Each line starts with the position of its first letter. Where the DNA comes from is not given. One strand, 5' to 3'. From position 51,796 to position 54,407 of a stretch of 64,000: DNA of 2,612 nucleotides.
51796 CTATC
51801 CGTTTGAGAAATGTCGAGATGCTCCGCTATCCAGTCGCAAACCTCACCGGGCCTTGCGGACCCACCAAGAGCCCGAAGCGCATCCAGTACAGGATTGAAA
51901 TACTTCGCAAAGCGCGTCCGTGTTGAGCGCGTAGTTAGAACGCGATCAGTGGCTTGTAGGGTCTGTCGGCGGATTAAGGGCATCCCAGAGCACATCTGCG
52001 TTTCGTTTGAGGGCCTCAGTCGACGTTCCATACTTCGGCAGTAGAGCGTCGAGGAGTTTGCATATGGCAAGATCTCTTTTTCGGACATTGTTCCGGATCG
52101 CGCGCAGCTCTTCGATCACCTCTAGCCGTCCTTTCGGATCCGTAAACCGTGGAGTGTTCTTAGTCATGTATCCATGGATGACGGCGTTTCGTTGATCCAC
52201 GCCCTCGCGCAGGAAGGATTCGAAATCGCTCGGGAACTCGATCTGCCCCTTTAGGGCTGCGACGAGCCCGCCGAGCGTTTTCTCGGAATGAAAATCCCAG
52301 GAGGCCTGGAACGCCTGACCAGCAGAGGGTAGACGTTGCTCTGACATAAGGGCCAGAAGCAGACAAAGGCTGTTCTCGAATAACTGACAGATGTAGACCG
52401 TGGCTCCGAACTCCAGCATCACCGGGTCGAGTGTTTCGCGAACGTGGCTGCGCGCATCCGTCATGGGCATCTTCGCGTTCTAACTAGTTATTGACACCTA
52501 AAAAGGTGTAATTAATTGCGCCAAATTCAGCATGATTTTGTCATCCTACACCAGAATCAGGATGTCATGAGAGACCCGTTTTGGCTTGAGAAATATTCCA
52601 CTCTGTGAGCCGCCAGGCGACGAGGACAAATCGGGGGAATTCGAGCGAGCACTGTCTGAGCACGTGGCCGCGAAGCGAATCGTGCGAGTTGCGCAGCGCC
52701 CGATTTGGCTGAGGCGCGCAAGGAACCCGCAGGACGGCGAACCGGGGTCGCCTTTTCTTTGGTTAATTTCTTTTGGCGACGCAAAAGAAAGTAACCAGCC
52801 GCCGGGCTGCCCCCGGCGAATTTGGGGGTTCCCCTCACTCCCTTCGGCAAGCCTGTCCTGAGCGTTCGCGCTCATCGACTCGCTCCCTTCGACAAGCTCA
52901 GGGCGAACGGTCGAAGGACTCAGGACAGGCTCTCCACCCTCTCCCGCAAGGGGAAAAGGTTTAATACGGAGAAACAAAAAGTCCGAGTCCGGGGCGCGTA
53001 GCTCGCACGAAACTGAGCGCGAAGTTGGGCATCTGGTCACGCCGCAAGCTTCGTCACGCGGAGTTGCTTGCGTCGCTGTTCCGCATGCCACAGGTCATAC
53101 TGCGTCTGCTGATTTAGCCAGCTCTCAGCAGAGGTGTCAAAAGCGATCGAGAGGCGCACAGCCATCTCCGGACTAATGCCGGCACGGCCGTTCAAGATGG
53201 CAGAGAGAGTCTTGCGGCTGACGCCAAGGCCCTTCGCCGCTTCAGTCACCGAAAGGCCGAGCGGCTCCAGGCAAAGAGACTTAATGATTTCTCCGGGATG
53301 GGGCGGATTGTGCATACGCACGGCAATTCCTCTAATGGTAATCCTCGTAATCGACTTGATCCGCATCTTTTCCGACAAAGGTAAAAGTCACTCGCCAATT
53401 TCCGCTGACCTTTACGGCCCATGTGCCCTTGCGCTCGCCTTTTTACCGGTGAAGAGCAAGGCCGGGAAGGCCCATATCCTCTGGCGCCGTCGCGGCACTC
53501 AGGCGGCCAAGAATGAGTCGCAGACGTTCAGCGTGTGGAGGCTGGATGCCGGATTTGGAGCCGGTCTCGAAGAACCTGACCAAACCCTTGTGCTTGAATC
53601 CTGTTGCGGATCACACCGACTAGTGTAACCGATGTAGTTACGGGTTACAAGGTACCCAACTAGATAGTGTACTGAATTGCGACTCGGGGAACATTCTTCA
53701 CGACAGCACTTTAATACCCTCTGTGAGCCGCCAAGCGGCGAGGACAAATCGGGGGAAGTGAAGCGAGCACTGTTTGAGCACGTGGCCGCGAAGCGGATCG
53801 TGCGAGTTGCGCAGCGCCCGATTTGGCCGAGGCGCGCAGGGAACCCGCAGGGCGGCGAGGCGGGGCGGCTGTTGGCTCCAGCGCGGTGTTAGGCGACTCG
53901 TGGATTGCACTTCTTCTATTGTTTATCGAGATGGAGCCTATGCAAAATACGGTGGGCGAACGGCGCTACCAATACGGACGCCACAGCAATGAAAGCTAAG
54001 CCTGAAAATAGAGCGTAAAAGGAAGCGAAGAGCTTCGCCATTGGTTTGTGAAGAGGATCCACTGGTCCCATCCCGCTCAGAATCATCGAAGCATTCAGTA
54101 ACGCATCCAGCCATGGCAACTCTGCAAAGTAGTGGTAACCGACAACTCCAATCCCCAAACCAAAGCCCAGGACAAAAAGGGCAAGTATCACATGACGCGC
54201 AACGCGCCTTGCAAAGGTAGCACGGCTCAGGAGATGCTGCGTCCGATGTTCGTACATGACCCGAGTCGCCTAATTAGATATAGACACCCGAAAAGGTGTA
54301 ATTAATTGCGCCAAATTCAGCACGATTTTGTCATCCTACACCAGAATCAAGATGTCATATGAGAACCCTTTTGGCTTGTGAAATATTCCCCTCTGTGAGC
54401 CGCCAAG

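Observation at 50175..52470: Co-directional nuclease cluster: Rx4H (HEPN-like) protein overlapping an Mrr-type endonuclease, followed by an HNH-like protein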

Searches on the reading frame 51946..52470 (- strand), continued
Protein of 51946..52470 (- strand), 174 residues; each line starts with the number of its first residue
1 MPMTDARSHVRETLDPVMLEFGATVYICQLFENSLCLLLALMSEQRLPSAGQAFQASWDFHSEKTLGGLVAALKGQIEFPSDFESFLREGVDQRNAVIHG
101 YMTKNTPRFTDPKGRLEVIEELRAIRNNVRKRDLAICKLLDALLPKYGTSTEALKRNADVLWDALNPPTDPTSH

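Call 81: search_protein_families(library=pfam, proteins=[L012:5332-5619:+, L017:2771-3757:+, L018:4405-4878:+, L020:4049-4867:+, L022:823-1650:+, L030:3074-4777:+, L031:4124-4864:+, L034:4447-4899:+, L023:887-1864:+, L035:3160-4341:+], max_evalue=0.001)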
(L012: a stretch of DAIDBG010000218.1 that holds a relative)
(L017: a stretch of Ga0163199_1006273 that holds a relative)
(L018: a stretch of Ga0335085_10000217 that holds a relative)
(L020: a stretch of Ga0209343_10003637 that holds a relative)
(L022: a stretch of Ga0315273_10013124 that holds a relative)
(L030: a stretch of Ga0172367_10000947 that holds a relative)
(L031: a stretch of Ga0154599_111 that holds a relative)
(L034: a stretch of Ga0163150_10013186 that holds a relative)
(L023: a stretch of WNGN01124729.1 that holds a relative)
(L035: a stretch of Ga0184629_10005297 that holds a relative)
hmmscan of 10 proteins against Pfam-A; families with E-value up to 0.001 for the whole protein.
L012:5332-5619:+ (95 aa): 0 families

L017:2771-3757:+ (328 aa): 11 families
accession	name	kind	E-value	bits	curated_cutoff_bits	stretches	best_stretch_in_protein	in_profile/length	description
PF00448.28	SRP54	-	5.8e-73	245.2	22.7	1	119-327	1-195/196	SRP54-type protein, GTPase domain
PF02881.24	SRP54_N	-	4.5e-14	52.9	22.4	1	36-101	1-75/75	SRP54-type protein, helical bundle domain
PF06414.18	Zeta_toxin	-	2.8e-05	24.1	22.3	1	115-181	12-79/199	Zeta toxin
PF01583.26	APS_kinase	-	3e-05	24.5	21.1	1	119-166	2-49/152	Adenylylsulphate kinase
PF13604.12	AAA_30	-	5.4e-05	23.4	27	1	120-163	19-61/191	AAA domain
PF01656.29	CbiA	-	6.1e-05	23.4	25.4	1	127-305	7-106/125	CobQ/CobB/MinD/ParA nucleotide binding domain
PF03308.22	MeaB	-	0.0003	20.3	23.1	1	112-215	26-135/273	Methylmalonyl Co-A mutase-associated GTPase MeaB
PF13191.12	AAA_16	-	0.00036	21.5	32.6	1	108-250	12-139/167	AAA ATPase domain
PF07693.20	KAP_NTPase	-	0.0004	20.2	20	1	108-213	8-115/293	KAP family P-loop domain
PF07015.17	VirC1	-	0.00064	19.6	24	1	128-215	11-93/231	VirC1 protein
PF13207.12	AAA_17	-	0.00097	19.9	27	0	125-227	1-92/136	AAA domain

L018:4405-4878:+ (157 aa): 1 family
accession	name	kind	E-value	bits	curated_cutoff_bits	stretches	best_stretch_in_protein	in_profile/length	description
PF08614.16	ATG16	-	0.00074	20.2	33.7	1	54-135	72-153/200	Autophagy protein 16 (ATG16)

L020:4049-4867:+ (272 aa): 0 families

L022:823-1650:+ (275 aa): 0 families

L030:3074-4777:+ (567 aa): 3 families
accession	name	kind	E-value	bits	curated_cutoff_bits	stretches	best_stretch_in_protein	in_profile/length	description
PF22521.2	HypF_C_2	-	1e-71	241.9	27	1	317-556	1-241/241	Carbamoyltransferase, Kae1-like Domain, second subdomain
PF17788.7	HypF_C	-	1.2e-22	80.9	23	1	211-308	4-99/99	HypF Kae1-like domain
PF00814.31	TsaD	-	1.5e-05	25.3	24.8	0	281-322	73-113/264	tRNA N6-adenosine threonylcarbamoyltransferase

L031:4124-4864:+ (246 aa): 0 families

L034:4447-4899:+ (150 aa): 0 families

L023:887-1864:+ (325 aa): 1 family
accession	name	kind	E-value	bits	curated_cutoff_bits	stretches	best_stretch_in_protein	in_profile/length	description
PF09509.15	Hypoth_Ymh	-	1.1e-11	45.1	25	1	191-296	4-115/119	Protein of unknown function (Hypoth_ymh)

L035:3160-4341:+ (393 aa): 3 families
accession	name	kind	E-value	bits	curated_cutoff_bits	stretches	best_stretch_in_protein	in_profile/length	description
PF07992.20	Pyr_redox_2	-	4.2e-22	79.4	26.1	1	6-296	3-278/291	Pyridine nucleotide-disulphide oxidoreductase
PF21706.3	FCSD_central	-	2.6e-09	37.6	27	1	132-240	4-110/116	Sulfide dehydrogenase [flavocytochrome c] flavoprotein chain, central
PF00070.33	Pyr_redox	-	0.0002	22.2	22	0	188-233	32-81/82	Pyridine nucleotide-disulphide oxidoreductase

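Call 84: fold_search(model_id=the predicted structure, library=viral)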
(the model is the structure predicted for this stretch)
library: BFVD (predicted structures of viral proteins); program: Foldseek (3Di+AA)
matches with E <= 10: 276; with E <= 0.001: 0
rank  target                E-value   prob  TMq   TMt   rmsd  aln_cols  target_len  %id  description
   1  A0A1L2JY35            1.7e-01  0.47  0.24  0.25  19.9       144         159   14  Uncharacterized protein [Aeribacillus phage AP45]
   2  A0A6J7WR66            1.8e-01  0.25  0.19  0.17  20.5       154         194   13  Uncharacterized protein [uncultured Caudovirales phage]
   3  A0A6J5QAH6            2.7e-01  0.51  0.26  0.11  22.9       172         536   10  Uncharacterized protein [uncultured Caudovirales phage]
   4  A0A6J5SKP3            3.1e-01  0.44  0.26  0.12  22.4       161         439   14  Uncharacterized protein [uncultured Caudovirales phage]
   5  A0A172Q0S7            4.9e-01  0.63  0.36  0.29  23.2       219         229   12  PspA/IM30 family protein [Acinetobacter phage vB_AbaM_ME3]
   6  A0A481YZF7            6.6e-01  0.14  0.20  0.20  16.9       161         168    9  Uncharacterized protein [Mimivirus LCMiAC01]
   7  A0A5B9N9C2            7.2e-01  0.35  0.30  0.06  22.1       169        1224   14  Hinge connector of long tail fiber distal connector [Aeromonas phage 4_4572]
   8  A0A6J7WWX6            7.2e-01  0.21  0.25  0.10  22.9       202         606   13  Uncharacterized protein [uncultured Caudovirales phage]
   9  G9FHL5                8.0e-01  0.28  0.28  0.30  21.0       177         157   12  Putative excisionase [Rhodococcus phage RGL3]
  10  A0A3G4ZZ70            8.8e-01  0.20  0.23  0.11  20.1       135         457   11  Uncharacterized protein [Gaeavirus sp.]
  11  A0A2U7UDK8            1.0e+00  0.15  0.25  0.07  20.8       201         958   12  Rho binding incomplete domain containing protein [Pandoravirus neocaledonia]
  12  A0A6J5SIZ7            1.0e+00  0.14  0.25  0.09  21.4       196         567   14  Uncharacterized protein [uncultured Caudovirales phage]
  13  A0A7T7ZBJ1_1          1.1e+00  0.25  0.31  0.09  23.1       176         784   14  (no name in the UniProt tables at hand)
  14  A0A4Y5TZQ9            1.2e+00  0.51  0.38  0.41   6.9       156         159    9  (no name in the UniProt tables at hand)
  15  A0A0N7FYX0            1.2e+00  0.16  0.23  0.26  20.8       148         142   14  Uncharacterized protein [Acidianus bottle-shaped virus 2 strain ABV2]
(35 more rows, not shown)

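Call 91: search_protein_families(library=pfam, proteins=[L022:5120-6391:+, L022:6388-7326:+, L022:823-1650:+, L058:1415-2848:+, L025:2593-3660:+, L043:5320-6804:-, L043:3413-4720:-, L037:755-1219:-], max_evalue=0.001)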
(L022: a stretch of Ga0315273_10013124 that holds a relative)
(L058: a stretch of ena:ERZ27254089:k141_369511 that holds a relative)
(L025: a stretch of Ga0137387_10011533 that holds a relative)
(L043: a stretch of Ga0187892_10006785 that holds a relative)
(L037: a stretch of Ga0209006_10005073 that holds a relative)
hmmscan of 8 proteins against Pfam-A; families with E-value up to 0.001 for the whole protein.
L022:5120-6391:+ (423 aa): 1 family
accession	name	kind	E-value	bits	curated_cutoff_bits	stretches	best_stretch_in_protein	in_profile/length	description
PF01420.25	Methylase_S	-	9.2e-30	104.5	22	2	17-189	2-158/168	Type I restriction modification DNA specificity domain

L022:6388-7326:+ (312 aa): 1 family
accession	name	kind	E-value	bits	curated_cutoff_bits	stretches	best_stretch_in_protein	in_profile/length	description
PF01939.22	NucS_C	-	5.7e-08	33.2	24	1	205-300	12-103/124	Endonuclease NucS C-terminal domain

L022:823-1650:+ (275 aa): 0 families

L058:1415-2848:+ (477 aa): 4 families
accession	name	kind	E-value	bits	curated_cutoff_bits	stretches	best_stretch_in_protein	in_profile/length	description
PF13175.12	AAA_15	-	5.2e-16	59.7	32.1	1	119-230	244-373/374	AAA ATPase domain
PF13304.12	AAA_21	-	5.6e-15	56.6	27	1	127-231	208-303/304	AAA domain, putative AbiEii toxin, Type IV TA system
PF02463.25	SMC_N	-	1e-07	32.1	40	1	10-234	19-205/220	RecF/RecN/SMC N terminal domain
PF00005.33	ABC_tran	-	9e-06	26.8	25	1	19-194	15-135/137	ABC transporter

L025:2593-3660:+ (355 aa): 1 family
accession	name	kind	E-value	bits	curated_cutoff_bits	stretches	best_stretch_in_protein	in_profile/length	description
PF02037.33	SAP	-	2.6e-08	33.7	23.9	1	103-134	5-36/37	SAP domain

L043:5320-6804:- (494 aa): 0 families

L043:3413-4720:- (435 aa): 1 family
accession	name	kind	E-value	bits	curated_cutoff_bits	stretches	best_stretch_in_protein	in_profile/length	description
PF07042.17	TrfA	-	6.1e-16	58.7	22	1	145-390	40-278/282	TrfA protein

L037:755-1219:- (154 aa): 0 families

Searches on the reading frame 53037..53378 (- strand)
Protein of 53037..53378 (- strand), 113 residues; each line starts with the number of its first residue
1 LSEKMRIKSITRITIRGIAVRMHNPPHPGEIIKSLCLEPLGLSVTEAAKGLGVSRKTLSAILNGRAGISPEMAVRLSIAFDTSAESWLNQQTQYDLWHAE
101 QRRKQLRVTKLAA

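Call 3: search_protein_families(library=pfam, proteins=[window:53037-53378:-], max_evalue=1)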
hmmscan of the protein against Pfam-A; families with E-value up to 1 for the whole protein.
window:53037-53378:- (113 aa): 14 families
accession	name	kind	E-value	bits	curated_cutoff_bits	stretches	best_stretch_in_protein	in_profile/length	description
PF01381.28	HTH_3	-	7.7e-12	45.5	23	1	37-85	5-53/55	Helix-turn-helix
PF13560.12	HTH_31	-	3.5e-07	30.9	27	1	41-84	14-58/64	Helix-turn-helix domain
PF12844.13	HTH_19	-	5e-05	23.6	30.2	1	38-91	9-61/64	Helix-turn-helix domain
PF22083.2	I-HmuI_NUMOD-like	-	0.0037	17.3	27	1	43-65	14-36/46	DNA endonuclease I-HmuI-like, NUMOD-like domain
PF12728.13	HTH_17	-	0.0062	17.2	27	1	42-60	2-20/51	Helix-turn-helix domain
PF13384.12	HTH_23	-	0.0074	16.5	24.6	1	36-63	14-39/50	Homeodomain-like domain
PF20432.4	Xre-like-HTH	-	0.012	16.4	25.8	1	40-70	22-52/63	Antitoxin Xre-like helix-turn-helix domain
PF02954.25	HTH_8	-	0.018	15.2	22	1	44-58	21-35/42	Bacterial regulatory protein, Fis family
PF15943.11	YdaS_toxin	-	0.067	13.5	30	1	45-77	12-44/65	Bacterial toxin YdaS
PF12840.13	HTH_20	-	0.11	13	27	1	31-59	9-36/51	Helix-turn-helix domain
PF00356.27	LacI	-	0.13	12.5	27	1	47-73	5-31/46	Bacterial regulatory proteins, lacI family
PF13443.12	HTH_26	-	0.17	12.6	22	1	41-76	10-46/63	Cro/C1-type HTH DNA-binding domain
PF07022.19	Phage_CI_repr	-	0.19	12.5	22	1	41-83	11-53/65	Bacteriophage CI repressor helix-turn-helix domain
PF07453.19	NUMOD1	-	0.21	12.3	22.8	1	43-60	18-35/37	NUMOD1 domain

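Call 4: search_protein_families(library=padloc, proteins=[window:53037-53378:-], max_evalue=1)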
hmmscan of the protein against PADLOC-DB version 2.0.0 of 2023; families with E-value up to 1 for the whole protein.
window:53037-53378:- (113 aa): 3 families
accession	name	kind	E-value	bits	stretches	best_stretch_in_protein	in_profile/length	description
PDLC02926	HTH_VI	-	0.0021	16.3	1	41-88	14-61/92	-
PDLC04133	mad1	-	0.0073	14.6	1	42-63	6-27/60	mads_1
PDLC04775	PDC-M69A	-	0.012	14.1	1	37-93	16-72/113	-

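Call 5: search_protein_families(library=ncbifam, proteins=[window:53037-53378:-], max_evalue=1)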
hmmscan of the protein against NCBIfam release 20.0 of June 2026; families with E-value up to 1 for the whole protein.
window:53037-53378:- (113 aa): 6 families
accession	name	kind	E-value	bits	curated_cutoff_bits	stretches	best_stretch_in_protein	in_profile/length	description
TIGR02607.1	antidote_HigA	equivalog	6.8e-33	112.4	47.7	1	22-102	1-81/81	HigA family addiction module antitoxin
NF003162.0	PRK04140.1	equivalog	0.00026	20.1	263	1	38-84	136-182/317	transcriptional regulator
TIGR01764.1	excise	domain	0.008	16.5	28.8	1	42-59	2-19/49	excisionase family DNA-binding protein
NF033546.1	transpos_IS21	equivalog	0.045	13.3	160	1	41-109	8-73/294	IS21 family transposase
NF041575.1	antitoxPezA_Strep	equivalog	0.06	13.3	290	1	29-83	3-56/158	type II toxin-antitoxin system antitoxin PezA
TIGR04111.1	BcepMu_gp16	hypoth_equivalog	0.13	12.2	34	1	38-66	10-38/55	phage-associated protein, BcepMu gp16 family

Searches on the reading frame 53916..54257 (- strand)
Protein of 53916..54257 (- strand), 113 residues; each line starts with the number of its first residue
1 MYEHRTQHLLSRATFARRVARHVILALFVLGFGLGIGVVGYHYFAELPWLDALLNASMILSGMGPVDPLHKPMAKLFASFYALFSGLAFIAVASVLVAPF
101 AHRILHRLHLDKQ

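Call 3: search_protein_families(library=pfam, proteins=[window:53916-54257:-], max_evalue=1)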
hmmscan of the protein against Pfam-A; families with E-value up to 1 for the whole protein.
window:53916-54257:- (113 aa): 1 family
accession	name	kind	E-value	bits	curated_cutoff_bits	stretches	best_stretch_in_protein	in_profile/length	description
PF07885.22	Ion_trans_2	-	0.045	14.1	22.5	1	32-97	5-74/79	Ion channel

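Call 60: search_protein_families(library=phrogs, proteins=[window:53916-54257:-], max_evalue=0.1)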
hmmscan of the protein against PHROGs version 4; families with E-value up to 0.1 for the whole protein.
window:53916-54257:- (113 aa): 0 families
